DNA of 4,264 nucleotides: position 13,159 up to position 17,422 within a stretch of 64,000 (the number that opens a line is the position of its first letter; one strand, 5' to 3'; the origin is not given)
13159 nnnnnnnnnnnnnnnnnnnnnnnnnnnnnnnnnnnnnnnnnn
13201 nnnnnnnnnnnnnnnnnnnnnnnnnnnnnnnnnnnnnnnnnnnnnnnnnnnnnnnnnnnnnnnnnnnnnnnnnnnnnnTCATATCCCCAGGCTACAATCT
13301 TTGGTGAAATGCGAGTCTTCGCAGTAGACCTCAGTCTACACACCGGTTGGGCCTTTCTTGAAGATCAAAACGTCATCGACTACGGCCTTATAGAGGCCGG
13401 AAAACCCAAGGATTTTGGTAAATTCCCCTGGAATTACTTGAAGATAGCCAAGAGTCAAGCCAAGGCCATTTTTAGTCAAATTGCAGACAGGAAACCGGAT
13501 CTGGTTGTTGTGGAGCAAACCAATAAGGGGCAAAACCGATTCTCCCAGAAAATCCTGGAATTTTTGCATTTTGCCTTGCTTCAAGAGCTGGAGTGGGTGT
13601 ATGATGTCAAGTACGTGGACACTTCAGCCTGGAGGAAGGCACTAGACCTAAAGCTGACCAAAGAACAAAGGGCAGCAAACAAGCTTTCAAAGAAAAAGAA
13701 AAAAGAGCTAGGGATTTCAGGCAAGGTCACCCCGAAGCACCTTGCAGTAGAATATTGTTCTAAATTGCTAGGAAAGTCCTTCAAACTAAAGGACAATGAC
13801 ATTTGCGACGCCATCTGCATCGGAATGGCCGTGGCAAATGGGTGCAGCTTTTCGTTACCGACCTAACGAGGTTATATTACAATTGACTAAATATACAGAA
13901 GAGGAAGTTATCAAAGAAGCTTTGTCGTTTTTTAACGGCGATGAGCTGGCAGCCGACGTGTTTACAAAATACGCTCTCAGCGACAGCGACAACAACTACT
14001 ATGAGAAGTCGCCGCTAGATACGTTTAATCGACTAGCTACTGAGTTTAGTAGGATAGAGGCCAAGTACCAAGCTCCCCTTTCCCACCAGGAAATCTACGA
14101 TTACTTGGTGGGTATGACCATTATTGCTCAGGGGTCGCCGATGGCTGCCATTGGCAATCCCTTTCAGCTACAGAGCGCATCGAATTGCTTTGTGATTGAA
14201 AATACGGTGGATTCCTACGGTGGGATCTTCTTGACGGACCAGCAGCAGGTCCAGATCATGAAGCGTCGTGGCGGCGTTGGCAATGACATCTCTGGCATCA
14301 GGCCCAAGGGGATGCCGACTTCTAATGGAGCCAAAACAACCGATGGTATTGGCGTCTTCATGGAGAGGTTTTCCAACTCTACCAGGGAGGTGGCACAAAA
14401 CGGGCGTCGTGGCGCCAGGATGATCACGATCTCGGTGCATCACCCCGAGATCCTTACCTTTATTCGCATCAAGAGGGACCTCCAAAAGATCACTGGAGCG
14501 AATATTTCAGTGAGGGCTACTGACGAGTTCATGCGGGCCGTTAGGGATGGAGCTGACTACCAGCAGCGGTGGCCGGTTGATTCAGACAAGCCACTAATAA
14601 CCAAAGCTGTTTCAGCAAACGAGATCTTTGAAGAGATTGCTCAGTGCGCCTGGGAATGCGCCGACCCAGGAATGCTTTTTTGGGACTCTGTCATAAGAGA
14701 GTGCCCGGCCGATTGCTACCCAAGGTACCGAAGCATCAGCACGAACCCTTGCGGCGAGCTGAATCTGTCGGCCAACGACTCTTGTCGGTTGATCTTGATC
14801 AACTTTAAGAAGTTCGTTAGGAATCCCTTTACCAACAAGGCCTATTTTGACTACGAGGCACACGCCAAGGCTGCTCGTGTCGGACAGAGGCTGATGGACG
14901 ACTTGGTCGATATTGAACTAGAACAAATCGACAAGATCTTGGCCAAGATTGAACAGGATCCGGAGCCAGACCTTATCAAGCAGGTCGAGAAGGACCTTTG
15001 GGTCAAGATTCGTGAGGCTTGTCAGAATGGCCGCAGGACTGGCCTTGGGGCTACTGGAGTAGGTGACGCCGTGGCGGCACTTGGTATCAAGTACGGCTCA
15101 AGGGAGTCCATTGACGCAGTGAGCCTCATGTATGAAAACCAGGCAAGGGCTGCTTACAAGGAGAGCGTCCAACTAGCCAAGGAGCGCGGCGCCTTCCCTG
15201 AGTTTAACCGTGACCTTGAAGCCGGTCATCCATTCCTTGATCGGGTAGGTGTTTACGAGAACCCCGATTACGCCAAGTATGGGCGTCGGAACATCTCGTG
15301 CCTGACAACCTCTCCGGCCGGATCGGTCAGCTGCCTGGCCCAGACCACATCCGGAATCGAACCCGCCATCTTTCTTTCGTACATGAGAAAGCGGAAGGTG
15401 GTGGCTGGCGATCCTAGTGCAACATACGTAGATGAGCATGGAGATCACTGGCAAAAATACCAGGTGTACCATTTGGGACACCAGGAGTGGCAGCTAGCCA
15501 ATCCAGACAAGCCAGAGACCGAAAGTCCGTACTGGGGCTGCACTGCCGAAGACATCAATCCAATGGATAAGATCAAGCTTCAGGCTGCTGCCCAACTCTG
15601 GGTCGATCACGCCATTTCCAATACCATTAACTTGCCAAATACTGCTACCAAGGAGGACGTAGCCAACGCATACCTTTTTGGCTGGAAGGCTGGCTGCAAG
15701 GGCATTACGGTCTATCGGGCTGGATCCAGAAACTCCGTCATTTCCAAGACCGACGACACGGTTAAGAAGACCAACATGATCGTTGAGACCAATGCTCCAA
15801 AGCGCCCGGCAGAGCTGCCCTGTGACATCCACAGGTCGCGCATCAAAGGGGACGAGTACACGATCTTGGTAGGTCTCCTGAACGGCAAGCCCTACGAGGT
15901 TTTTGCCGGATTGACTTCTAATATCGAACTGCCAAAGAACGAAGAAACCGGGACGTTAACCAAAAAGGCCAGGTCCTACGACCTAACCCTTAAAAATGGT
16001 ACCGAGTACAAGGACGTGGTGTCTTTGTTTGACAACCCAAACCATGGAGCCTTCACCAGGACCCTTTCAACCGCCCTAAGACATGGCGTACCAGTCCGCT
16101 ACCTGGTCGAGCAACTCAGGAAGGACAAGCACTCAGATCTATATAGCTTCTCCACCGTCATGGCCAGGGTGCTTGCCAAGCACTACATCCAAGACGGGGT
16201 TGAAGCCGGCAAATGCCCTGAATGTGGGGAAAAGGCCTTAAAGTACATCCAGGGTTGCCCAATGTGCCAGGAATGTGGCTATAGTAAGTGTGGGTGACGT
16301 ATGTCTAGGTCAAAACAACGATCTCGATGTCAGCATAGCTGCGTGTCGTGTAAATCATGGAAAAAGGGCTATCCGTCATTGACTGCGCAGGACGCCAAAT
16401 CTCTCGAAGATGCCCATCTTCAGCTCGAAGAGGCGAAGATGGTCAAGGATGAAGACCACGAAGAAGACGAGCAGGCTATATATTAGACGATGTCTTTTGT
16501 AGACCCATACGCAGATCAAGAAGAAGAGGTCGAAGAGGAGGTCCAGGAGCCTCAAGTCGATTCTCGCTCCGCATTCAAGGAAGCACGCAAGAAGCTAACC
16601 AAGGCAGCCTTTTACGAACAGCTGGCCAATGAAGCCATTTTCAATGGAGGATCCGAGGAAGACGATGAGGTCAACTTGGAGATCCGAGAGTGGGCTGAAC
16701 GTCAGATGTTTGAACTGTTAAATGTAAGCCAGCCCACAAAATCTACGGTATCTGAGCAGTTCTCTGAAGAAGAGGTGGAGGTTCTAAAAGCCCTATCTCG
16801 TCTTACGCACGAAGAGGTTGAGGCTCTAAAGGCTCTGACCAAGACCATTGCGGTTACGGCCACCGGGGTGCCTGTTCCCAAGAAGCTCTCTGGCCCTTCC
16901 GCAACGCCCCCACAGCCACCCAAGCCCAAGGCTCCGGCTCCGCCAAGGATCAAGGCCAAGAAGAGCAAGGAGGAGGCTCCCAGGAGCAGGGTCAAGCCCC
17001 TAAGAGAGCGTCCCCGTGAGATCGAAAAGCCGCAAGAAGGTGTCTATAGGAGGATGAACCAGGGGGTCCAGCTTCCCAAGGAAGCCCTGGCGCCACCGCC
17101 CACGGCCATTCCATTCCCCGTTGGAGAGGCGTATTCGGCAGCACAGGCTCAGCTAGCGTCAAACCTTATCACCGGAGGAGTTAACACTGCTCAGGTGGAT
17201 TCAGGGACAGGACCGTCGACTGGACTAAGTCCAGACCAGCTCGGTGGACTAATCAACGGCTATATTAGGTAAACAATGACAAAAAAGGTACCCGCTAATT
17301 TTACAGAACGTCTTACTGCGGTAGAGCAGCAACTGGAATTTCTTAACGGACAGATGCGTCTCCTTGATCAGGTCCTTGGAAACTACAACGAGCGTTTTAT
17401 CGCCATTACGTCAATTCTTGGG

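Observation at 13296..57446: Second recurrent element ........(G) immediately 5' of SD-like purine runs in front of late (virion/lysis) genes on both strands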

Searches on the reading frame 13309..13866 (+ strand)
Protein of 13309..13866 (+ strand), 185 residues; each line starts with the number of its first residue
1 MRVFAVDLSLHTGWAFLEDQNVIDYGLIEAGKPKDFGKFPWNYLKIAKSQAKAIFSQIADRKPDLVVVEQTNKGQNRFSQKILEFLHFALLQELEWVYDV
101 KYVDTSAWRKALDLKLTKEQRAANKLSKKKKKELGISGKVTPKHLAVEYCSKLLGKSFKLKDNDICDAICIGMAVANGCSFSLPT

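Call 49: search_protein_families(library=phrogs, proteins=[window:13309-13866:+], max_evalue=0.001)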
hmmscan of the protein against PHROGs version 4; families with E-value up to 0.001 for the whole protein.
window:13309-13866:+ (185 aa): 2 families
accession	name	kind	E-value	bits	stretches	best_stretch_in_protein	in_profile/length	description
phrog_159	-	DNA, RNA and nucleotide metabolism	1.2e-13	51.7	1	1-182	88-253/330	RuvC-like Holliday junction resolvase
phrog_827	-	DNA, RNA and nucleotide metabolism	4.3e-05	24.7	0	3-176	3-156/161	Holliday junction resolvase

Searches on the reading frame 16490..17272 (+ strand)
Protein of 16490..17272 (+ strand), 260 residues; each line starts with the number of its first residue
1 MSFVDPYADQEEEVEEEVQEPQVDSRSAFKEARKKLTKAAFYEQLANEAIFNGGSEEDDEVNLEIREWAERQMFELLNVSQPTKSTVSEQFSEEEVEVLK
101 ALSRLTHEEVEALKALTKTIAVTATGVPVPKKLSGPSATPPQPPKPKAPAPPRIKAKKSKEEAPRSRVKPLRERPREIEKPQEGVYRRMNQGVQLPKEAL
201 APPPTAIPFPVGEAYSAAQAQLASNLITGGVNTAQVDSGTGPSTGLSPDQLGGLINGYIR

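Call 66: search_protein_families(library=pfam, proteins=[window:16490-17272:+], max_evalue=0.01)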
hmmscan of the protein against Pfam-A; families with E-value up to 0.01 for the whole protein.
window:16490-17272:+ (260 aa): 0 families
